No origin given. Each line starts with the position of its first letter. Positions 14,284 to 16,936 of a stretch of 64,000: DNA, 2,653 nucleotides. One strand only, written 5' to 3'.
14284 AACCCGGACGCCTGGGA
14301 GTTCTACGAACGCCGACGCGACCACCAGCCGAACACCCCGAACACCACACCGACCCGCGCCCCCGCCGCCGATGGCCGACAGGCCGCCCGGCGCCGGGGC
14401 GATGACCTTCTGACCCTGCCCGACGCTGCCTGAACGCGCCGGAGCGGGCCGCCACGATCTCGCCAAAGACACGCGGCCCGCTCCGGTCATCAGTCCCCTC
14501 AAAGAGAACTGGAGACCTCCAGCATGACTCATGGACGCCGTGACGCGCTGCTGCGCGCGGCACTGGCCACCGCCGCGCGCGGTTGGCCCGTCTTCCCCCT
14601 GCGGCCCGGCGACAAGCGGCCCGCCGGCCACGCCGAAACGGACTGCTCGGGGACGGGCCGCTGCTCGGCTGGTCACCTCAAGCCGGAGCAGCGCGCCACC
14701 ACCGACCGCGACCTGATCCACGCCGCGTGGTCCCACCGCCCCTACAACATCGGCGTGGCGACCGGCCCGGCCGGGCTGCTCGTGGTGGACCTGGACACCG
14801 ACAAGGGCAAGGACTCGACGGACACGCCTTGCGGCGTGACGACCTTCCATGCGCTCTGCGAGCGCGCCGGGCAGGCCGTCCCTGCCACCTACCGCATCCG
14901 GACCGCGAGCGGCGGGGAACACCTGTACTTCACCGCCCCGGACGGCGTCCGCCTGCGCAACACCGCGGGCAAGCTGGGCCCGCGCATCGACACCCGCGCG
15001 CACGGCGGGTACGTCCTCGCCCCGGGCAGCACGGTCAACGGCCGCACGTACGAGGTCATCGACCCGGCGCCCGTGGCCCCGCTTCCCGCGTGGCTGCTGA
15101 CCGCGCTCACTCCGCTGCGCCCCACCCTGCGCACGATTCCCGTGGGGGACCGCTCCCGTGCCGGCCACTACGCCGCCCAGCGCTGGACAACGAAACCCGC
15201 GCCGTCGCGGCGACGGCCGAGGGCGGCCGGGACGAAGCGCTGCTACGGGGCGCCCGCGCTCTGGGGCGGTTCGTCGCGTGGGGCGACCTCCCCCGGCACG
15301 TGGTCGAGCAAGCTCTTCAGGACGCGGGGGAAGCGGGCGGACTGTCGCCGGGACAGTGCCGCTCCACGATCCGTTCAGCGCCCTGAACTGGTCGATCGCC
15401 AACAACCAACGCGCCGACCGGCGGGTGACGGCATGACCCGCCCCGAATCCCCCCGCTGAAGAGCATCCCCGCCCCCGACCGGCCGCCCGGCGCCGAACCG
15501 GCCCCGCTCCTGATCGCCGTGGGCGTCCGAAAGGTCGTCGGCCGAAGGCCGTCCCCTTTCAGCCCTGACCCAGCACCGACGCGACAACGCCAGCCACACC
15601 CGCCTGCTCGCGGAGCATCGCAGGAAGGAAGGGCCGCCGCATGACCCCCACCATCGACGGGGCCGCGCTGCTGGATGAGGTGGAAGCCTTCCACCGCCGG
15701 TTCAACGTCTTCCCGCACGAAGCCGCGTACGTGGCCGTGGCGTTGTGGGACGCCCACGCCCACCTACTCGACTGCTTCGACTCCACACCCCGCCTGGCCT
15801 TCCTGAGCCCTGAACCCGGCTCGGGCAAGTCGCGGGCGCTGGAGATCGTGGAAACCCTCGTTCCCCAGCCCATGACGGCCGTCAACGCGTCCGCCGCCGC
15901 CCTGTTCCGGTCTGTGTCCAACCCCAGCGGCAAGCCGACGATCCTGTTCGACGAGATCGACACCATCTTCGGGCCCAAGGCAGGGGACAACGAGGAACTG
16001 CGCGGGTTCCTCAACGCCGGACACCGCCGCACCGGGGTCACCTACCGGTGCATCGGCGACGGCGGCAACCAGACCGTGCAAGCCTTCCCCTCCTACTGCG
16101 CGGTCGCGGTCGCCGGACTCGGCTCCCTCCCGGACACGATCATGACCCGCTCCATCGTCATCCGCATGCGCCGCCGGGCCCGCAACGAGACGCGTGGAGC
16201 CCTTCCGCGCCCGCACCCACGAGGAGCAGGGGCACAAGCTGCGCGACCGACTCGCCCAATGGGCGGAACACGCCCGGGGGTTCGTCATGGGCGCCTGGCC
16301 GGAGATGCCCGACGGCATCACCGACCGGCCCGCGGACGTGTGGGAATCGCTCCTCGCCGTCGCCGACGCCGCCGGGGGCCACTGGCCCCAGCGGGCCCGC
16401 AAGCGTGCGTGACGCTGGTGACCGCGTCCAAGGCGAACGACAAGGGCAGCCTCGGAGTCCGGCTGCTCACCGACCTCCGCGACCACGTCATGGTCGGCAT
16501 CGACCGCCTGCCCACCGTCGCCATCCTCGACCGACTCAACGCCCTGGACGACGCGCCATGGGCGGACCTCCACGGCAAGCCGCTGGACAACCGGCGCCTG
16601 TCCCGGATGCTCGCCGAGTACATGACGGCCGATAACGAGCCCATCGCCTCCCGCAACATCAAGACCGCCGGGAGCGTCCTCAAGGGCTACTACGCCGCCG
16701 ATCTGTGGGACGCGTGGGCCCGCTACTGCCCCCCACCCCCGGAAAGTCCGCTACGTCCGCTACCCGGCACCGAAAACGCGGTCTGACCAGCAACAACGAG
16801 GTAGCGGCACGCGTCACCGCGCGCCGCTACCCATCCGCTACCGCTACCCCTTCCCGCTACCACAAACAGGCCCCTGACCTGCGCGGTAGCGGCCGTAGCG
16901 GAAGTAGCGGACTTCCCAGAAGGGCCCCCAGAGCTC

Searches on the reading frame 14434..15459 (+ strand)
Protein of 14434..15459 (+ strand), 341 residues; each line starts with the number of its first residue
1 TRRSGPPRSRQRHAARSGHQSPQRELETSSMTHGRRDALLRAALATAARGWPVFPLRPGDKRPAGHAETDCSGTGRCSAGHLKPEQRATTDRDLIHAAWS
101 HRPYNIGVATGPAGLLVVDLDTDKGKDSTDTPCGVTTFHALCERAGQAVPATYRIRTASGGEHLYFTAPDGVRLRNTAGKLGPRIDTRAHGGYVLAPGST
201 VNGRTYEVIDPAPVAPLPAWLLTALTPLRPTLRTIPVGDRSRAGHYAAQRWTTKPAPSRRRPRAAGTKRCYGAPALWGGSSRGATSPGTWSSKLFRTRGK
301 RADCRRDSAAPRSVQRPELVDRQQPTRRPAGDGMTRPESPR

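Call 53: search_protein_families(library=pfam, proteins=[window:14434-15459:+], max_evalue=0.001)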
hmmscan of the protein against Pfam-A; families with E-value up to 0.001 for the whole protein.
window:14434-15459:+ (341 aa): 1 family
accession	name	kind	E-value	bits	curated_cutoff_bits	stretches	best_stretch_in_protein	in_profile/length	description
PF09250.16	Prim-Pol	-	1.8e-47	162.1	22.8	1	43-220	1-158/158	Bifunctional DNA primase/polymerase, N-terminal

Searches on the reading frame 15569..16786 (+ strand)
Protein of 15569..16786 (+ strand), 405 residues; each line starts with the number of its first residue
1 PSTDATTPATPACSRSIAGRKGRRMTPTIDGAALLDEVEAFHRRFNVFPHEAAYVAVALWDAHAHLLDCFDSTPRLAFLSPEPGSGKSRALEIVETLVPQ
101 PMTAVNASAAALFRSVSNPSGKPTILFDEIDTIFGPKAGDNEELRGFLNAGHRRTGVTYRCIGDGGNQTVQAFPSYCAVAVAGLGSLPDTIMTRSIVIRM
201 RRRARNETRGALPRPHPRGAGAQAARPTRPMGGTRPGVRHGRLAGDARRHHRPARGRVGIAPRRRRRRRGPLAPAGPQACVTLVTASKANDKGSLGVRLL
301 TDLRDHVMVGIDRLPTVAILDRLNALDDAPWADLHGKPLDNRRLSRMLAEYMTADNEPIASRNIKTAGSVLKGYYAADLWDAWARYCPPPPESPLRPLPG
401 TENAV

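Call 53: search_protein_families(library=pfam, proteins=[window:15569-16786:+], max_evalue=0.001)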
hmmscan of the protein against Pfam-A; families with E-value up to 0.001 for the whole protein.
window:15569-16786:+ (405 aa): 2 families
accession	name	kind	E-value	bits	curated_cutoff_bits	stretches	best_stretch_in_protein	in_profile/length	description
PF12307.13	DUF3631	-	3e-25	89.9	24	1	278-386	78-182/182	Protein of unknown function (DUF3631)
PF13191.12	AAA_16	-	0.0004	21.3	32.6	0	63-100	12-51/167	AAA ATPase domain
